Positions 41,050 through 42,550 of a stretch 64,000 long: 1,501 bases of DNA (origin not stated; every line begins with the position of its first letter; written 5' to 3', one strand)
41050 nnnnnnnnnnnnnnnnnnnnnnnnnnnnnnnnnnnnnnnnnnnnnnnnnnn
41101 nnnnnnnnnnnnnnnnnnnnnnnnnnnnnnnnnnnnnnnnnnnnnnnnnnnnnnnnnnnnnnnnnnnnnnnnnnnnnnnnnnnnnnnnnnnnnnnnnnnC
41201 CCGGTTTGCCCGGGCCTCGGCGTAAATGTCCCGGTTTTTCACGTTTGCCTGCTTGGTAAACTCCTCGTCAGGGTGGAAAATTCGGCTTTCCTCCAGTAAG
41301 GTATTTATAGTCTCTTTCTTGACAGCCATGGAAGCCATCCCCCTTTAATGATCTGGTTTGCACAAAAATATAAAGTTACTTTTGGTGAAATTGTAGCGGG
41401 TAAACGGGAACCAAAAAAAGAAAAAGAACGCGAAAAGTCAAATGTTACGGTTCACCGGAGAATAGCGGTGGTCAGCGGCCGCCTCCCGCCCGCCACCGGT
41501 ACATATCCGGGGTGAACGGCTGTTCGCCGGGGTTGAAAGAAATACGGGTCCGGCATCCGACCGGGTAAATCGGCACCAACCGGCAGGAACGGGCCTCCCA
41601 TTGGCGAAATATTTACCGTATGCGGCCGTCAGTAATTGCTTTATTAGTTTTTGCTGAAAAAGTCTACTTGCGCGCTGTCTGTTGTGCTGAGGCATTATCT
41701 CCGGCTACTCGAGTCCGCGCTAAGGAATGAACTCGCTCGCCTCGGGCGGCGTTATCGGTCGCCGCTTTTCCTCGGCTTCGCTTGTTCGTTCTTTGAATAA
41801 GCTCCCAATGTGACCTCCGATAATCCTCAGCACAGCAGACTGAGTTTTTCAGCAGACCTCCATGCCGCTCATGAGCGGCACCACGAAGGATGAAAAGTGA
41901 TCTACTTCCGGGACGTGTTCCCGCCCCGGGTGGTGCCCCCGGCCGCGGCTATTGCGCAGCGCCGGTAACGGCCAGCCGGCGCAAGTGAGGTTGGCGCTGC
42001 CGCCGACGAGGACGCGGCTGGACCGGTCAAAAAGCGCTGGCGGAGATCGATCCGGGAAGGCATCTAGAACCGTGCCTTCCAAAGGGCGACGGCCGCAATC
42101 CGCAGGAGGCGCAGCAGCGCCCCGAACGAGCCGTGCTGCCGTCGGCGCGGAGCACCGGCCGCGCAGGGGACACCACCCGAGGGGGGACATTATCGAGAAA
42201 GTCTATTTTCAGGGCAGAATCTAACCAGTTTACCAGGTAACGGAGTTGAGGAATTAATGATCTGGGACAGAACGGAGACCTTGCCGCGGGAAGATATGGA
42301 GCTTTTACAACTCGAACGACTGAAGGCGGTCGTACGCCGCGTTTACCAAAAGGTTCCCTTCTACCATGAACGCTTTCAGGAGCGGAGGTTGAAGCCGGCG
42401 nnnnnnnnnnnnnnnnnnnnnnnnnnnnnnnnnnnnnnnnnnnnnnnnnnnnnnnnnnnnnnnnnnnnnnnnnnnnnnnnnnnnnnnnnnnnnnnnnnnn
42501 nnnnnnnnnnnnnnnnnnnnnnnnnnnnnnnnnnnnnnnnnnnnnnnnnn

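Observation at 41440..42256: About 0.8 kb of GC-rich DNA with no credible ORF between acs and paaK, full of nested secondary-structure potential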

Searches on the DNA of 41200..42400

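Call 4: search_rna_families(source=window, start=41200, end=42400, threshold=evalue, max_evalue=10, show_alignments=3)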
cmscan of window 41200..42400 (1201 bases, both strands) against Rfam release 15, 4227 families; matches with E-value up to 10: 1.
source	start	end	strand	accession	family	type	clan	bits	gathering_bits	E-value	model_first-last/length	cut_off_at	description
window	41844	41890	+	RF03024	Rothia-sucC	Cis-reg;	-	17.6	64.5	1.9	1-59/59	no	Rothia-sucC RNA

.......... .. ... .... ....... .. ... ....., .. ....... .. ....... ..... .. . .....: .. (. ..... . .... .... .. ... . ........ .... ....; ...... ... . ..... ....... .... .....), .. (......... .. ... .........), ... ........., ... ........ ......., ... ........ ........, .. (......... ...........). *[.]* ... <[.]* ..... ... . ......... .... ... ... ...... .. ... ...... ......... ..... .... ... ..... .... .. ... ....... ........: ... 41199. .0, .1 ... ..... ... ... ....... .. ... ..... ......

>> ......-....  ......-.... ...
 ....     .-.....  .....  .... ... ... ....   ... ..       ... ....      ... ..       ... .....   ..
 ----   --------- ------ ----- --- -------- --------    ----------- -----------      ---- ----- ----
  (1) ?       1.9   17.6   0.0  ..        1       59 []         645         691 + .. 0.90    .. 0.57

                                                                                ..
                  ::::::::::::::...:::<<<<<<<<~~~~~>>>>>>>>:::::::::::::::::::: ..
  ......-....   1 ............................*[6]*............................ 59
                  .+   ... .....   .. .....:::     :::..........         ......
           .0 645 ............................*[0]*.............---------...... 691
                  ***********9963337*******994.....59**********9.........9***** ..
